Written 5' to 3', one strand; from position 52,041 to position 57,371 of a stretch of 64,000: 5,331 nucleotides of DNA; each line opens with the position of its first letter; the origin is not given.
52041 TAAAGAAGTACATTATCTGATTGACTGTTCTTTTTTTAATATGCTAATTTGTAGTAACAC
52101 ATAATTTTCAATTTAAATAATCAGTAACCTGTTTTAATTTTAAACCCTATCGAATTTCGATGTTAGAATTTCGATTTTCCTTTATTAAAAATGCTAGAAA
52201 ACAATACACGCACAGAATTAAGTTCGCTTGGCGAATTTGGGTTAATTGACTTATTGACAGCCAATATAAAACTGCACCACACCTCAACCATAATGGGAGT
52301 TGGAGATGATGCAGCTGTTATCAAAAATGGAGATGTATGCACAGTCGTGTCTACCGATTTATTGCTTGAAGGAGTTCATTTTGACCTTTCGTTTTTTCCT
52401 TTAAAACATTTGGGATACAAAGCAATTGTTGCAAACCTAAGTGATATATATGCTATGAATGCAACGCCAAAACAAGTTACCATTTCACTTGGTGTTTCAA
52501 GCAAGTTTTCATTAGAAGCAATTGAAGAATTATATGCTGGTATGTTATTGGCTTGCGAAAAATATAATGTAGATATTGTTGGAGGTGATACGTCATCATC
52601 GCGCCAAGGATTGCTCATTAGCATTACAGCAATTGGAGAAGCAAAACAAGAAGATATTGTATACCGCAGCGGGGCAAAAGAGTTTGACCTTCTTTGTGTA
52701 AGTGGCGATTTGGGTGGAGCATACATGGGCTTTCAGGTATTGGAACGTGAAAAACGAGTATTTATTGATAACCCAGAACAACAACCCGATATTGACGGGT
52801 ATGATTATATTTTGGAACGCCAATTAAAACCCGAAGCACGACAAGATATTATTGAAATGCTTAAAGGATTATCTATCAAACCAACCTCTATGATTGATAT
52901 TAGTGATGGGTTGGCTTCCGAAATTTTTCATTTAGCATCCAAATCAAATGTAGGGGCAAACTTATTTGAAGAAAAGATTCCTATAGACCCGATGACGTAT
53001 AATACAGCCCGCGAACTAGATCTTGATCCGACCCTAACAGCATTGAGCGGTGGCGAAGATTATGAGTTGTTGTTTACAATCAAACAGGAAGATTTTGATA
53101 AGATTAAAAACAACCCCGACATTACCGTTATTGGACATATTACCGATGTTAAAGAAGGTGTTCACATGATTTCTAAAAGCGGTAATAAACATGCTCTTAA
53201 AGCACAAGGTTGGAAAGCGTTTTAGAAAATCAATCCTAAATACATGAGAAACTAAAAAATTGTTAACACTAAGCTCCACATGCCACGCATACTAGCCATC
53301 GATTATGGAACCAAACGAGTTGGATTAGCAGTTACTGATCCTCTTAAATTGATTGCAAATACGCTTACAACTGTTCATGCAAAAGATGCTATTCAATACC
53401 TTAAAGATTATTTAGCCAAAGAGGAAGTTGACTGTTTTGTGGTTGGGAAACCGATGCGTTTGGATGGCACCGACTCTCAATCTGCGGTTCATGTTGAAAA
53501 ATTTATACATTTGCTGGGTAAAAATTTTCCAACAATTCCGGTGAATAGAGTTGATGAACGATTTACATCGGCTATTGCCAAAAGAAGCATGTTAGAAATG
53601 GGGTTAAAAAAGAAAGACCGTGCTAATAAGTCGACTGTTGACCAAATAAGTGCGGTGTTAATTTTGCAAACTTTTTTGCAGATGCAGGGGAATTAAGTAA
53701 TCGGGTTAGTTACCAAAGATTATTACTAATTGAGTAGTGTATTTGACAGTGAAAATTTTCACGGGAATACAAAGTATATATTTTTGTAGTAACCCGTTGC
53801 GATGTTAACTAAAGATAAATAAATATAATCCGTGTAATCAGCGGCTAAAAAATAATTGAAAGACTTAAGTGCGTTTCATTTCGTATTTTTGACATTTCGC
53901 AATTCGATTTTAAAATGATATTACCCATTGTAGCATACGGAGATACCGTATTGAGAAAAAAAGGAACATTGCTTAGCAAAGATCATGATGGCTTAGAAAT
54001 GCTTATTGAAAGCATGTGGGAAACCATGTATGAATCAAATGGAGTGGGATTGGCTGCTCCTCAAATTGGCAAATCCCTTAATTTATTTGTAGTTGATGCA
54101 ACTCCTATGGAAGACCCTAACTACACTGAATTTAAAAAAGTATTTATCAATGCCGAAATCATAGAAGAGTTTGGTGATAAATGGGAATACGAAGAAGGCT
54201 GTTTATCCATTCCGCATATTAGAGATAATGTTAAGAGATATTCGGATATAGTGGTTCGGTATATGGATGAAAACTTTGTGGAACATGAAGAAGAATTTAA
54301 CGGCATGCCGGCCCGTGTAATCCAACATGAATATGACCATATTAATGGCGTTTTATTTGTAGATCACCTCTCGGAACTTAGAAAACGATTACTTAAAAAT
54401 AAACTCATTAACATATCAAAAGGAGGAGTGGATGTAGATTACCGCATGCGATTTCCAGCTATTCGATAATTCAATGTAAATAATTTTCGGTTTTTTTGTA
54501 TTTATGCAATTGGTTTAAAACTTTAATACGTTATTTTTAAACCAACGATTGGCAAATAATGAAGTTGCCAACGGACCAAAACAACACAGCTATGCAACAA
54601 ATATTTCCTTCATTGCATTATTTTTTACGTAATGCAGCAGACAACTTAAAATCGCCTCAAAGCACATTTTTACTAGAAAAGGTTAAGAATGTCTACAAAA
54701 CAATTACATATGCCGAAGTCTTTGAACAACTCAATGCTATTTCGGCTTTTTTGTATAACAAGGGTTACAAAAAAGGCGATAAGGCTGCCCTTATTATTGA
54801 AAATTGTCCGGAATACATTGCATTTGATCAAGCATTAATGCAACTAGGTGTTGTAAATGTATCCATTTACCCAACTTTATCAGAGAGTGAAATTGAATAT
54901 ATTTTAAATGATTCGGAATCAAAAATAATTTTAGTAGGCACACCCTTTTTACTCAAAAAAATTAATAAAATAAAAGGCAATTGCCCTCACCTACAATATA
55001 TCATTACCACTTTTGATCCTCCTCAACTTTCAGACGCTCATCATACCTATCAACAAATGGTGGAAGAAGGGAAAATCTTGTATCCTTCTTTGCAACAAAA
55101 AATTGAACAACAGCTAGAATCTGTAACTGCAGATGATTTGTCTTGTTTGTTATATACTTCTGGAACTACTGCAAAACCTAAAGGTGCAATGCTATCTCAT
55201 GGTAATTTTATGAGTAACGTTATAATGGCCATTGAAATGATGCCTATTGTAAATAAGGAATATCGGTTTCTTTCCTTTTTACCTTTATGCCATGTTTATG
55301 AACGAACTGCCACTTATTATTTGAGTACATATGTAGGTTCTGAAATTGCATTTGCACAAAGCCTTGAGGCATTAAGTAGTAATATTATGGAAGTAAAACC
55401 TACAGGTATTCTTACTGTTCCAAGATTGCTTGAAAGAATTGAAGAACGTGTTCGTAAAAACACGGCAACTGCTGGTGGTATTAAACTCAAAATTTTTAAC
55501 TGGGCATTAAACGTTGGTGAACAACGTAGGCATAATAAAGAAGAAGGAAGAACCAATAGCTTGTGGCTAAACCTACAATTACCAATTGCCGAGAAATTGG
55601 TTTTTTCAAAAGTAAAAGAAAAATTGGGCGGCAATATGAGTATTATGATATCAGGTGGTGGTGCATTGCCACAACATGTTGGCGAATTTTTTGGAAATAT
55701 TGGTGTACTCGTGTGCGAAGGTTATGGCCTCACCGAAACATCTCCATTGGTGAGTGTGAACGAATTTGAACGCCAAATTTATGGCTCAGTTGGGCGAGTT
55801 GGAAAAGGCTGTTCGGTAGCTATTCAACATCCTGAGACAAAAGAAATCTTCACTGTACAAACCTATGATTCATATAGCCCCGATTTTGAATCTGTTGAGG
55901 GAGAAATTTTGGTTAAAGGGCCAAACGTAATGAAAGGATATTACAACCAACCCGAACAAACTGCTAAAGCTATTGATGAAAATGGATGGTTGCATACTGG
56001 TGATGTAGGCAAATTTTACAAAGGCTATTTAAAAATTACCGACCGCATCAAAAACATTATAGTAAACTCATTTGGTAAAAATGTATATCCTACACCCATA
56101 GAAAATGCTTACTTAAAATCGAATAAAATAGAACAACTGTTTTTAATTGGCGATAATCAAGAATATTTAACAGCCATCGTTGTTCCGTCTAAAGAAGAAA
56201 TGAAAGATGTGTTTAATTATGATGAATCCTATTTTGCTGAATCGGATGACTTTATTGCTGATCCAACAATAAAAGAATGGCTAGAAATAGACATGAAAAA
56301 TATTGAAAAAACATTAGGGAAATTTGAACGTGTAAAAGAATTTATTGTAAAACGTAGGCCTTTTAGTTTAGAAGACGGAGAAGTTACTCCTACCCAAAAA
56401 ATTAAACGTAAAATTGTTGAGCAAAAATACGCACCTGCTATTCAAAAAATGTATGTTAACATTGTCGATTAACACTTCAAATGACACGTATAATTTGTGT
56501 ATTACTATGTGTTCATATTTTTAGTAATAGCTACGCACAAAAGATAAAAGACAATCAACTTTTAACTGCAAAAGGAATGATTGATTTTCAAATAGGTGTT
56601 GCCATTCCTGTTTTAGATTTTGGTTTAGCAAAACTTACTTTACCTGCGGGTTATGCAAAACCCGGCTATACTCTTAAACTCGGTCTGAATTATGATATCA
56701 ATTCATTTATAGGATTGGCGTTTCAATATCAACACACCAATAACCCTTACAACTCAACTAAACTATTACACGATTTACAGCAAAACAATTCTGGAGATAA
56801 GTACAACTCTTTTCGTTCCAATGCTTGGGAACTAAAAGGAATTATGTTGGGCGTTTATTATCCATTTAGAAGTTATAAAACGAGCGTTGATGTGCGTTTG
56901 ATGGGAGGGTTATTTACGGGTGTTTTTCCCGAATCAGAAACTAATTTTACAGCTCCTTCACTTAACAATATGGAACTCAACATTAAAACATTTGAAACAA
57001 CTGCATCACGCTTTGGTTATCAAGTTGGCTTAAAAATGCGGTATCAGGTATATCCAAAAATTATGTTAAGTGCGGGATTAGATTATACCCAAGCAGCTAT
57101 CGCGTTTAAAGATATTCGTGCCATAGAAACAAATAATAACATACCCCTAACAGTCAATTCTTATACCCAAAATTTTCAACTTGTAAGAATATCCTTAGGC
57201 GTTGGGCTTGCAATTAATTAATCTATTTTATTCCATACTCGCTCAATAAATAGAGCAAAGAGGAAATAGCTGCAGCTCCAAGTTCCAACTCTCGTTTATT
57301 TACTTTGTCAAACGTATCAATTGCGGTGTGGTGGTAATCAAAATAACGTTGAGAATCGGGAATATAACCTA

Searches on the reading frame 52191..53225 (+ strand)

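Call 61: search_protein_families(library=pfam, proteins=[window:52191-53225:+], max_evalue=0.00001)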
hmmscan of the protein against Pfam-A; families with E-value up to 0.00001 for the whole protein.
window:52191-53225:+ (344 aa): 1 family
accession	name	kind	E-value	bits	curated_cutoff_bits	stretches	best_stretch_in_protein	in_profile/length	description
PF00586.29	AIRS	-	1.4e-27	96.7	24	1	38-150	1-111/112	AIR synthase related protein, N-terminal domain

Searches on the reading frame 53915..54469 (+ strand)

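Call 61: search_protein_families(library=pfam, proteins=[window:53915-54469:+], max_evalue=0.00001)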
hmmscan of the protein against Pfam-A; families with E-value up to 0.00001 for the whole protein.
window:53915-54469:+ (184 aa): 1 family
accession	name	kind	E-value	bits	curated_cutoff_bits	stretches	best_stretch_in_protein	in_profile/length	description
PF01327.26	Pep_deformylase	-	3.7e-50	170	22.8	1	3-157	2-155/156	Polypeptide deformylase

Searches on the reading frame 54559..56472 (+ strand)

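Call 61: search_protein_families(library=pfam, proteins=[window:54559-56472:+], max_evalue=0.00001)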
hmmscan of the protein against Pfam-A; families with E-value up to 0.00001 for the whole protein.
window:54559-56472:+ (637 aa): 2 families
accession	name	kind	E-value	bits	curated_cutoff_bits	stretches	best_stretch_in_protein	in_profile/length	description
PF00501.34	AMP-binding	-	1.3e-72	245.2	29.9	1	34-462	10-384/384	AMP-binding enzyme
PF23562.2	AMP-binding_C_3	-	1.7e-08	35.3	20.8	1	499-633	2-121/124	AMP-binding enzyme C-terminal domain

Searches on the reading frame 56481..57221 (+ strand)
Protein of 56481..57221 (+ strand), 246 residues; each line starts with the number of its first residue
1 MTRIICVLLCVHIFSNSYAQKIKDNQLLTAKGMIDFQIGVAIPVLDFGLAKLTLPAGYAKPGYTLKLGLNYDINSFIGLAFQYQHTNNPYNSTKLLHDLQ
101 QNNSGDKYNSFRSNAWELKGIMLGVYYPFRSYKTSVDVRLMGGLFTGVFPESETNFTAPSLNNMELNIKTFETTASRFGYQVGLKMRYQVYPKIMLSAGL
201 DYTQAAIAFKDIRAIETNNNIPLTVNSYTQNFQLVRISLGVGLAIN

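Call 61: search_protein_families(library=pfam, proteins=[window:56481-57221:+], max_evalue=0.00001)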
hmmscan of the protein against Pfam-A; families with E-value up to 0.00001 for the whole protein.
window:56481-57221:+ (246 aa): 2 families
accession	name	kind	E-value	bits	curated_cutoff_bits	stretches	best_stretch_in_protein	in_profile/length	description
PF13505.12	OMP_b-brl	-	1.3e-07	32.4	28.7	1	60-212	41-162/175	Outer membrane protein beta-barrel domain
PF01617.23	Surface_Ag_2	-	7e-06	26.1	22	0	168-219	166-218/247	Surface antigen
